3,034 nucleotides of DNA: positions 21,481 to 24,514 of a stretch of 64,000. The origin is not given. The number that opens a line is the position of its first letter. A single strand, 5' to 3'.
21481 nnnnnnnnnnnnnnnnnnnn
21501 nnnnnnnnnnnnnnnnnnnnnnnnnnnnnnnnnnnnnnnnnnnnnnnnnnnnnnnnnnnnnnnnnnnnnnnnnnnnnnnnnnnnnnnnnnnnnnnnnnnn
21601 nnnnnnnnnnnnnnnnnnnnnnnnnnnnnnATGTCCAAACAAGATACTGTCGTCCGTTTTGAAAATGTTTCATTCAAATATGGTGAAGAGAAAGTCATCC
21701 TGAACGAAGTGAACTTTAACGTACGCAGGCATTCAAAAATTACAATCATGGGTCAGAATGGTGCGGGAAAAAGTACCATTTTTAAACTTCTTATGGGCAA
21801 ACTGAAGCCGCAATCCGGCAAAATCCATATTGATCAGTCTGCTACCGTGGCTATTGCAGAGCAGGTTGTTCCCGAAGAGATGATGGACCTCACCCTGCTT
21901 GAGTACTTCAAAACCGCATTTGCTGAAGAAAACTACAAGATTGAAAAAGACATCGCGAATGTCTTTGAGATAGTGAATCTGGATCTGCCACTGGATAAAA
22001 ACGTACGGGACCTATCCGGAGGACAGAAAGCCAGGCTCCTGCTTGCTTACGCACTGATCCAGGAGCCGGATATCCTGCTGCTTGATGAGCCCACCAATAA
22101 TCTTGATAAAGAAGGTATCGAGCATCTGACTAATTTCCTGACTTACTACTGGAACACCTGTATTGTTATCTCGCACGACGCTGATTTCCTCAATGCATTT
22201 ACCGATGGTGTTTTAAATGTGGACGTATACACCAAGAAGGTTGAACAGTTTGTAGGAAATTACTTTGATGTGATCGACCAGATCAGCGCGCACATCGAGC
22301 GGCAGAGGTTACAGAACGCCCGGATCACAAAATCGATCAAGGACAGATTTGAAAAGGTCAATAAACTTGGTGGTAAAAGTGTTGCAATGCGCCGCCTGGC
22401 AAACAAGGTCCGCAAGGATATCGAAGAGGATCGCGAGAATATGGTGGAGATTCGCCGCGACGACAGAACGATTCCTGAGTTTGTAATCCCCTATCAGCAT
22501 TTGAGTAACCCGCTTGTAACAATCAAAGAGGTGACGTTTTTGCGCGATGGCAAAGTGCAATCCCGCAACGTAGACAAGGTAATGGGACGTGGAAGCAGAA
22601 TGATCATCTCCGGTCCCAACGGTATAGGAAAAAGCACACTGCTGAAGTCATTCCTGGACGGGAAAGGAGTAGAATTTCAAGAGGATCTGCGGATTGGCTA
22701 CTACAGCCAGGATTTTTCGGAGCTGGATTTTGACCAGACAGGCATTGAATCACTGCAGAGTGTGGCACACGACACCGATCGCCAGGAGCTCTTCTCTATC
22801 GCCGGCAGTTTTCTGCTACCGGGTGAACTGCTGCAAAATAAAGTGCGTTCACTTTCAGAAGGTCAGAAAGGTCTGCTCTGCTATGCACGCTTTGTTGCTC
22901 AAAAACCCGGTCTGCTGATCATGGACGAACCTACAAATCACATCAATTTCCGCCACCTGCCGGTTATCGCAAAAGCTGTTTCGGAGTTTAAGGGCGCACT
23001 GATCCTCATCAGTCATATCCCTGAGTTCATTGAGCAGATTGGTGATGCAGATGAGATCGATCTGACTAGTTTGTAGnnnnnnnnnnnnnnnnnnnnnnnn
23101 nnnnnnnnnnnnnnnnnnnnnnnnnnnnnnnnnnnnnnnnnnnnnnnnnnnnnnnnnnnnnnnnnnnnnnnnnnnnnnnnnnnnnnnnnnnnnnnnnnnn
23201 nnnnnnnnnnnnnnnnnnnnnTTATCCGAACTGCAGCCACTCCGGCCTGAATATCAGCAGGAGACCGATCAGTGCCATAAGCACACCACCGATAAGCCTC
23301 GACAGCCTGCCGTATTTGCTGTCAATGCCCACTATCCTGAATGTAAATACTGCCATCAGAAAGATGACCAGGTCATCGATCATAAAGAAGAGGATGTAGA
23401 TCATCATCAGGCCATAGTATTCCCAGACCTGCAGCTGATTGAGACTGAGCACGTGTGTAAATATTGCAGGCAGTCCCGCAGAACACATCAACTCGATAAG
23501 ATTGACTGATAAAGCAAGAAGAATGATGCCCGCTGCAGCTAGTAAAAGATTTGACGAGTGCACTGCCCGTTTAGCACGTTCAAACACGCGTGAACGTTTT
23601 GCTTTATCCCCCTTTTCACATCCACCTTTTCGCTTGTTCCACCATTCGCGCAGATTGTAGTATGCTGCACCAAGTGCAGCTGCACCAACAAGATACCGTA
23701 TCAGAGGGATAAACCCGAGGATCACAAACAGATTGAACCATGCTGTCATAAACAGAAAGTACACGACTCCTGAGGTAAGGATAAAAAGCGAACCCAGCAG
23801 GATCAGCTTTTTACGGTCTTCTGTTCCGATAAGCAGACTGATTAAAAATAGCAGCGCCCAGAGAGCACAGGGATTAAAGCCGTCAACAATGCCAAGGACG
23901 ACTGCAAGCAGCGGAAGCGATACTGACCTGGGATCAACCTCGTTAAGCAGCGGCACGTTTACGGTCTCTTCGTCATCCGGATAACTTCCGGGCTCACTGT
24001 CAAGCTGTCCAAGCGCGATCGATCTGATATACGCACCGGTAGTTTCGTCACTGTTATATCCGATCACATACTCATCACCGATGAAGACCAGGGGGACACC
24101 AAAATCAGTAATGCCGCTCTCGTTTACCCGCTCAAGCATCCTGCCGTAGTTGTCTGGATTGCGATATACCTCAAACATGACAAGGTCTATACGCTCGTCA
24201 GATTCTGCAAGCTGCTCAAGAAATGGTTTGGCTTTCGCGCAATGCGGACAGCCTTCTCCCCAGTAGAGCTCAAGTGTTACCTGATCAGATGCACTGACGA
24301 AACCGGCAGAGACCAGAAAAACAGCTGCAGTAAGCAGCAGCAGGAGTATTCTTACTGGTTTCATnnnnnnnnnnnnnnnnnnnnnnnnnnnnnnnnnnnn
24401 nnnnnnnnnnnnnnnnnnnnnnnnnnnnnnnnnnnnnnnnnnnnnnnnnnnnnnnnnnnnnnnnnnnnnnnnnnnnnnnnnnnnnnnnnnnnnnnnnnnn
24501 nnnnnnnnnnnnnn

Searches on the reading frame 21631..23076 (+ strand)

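Call 48: search_protein_families(library=pfam, max_evalue=0.001, proteins=[window:21631-23076:+])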
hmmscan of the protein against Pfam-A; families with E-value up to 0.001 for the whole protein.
window:21631-23076:+ (481 aa): 21 families
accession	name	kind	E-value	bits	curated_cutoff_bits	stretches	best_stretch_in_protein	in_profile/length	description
PF00005.33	ABC_tran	-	4.3e-44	150.9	25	2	24-156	1-137/137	ABC transporter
PF13304.12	AAA_21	-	1.9e-16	61.5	27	0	124-183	234-299/304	AAA domain, putative AbiEii toxin, Type IV TA system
PF02463.25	SMC_N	-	3.5e-10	40.1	40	1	36-198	26-212/220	RecF/RecN/SMC N terminal domain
PF13401.12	AAA_22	-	2.8e-09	37.8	27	0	36-169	7-107/130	AAA domain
PF13555.12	AAA_29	-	6.4e-08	32.7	27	0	28-60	16-48/61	P-loop containing region of AAA domain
PF13476.12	AAA_23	-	3.5e-07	31.5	27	0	28-260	16-176/201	AAA domain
PF03193.22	RsgA_GTPase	-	9.2e-07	29.3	30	0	31-66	104-138/174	RsgA GTPase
PF13191.12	AAA_16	-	1.4e-06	29.4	32.6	0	319-343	22-46/167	AAA ATPase domain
PF13173.12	AAA_14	-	1.7e-06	28.5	27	0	324-355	5-32/129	AAA domain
PF00910.28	RNA_helicase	-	3.8e-06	27.8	21.5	0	325-343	2-20/105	RNA helicase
PF20720.3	nSTAND3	-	1.4e-05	25.3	27.2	0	31-65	14-48/155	Novel STAND NTPase 3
PF13479.12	AAA_24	-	4.9e-05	23.7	27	0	322-344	3-23/195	AAA domain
PF06414.18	Zeta_toxin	-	0.00025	21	22.3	0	37-69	19-51/199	Zeta toxin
PF05729.18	NACHT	-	0.0003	21.1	26.7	0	323-342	2-21/167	NACHT domain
PF00931.28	NB-ARC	-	0.00033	20.4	23.5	0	36-93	20-74/248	NB-ARC domain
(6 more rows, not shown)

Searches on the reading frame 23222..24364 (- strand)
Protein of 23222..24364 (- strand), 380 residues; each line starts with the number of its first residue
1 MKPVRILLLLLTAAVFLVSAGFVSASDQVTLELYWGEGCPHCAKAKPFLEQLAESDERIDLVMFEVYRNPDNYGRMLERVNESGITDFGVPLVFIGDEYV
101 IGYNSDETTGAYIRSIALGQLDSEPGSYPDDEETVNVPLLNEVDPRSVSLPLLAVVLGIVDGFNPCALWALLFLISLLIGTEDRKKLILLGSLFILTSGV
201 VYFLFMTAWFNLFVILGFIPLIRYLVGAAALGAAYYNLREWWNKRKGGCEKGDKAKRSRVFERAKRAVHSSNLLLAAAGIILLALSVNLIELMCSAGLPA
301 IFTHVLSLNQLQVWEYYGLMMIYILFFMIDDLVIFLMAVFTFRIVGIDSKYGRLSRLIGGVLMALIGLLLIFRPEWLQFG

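Call 48: search_protein_families(library=pfam, max_evalue=0.001, proteins=[window:23222-24364:-])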
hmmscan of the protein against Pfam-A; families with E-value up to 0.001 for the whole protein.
window:23222-24364:- (380 aa): 1 family
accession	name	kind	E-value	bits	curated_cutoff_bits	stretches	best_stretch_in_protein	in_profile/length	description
PF00462.30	Glutaredoxin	-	0.00014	22.5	22.9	1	32-100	2-60/60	Glutaredoxin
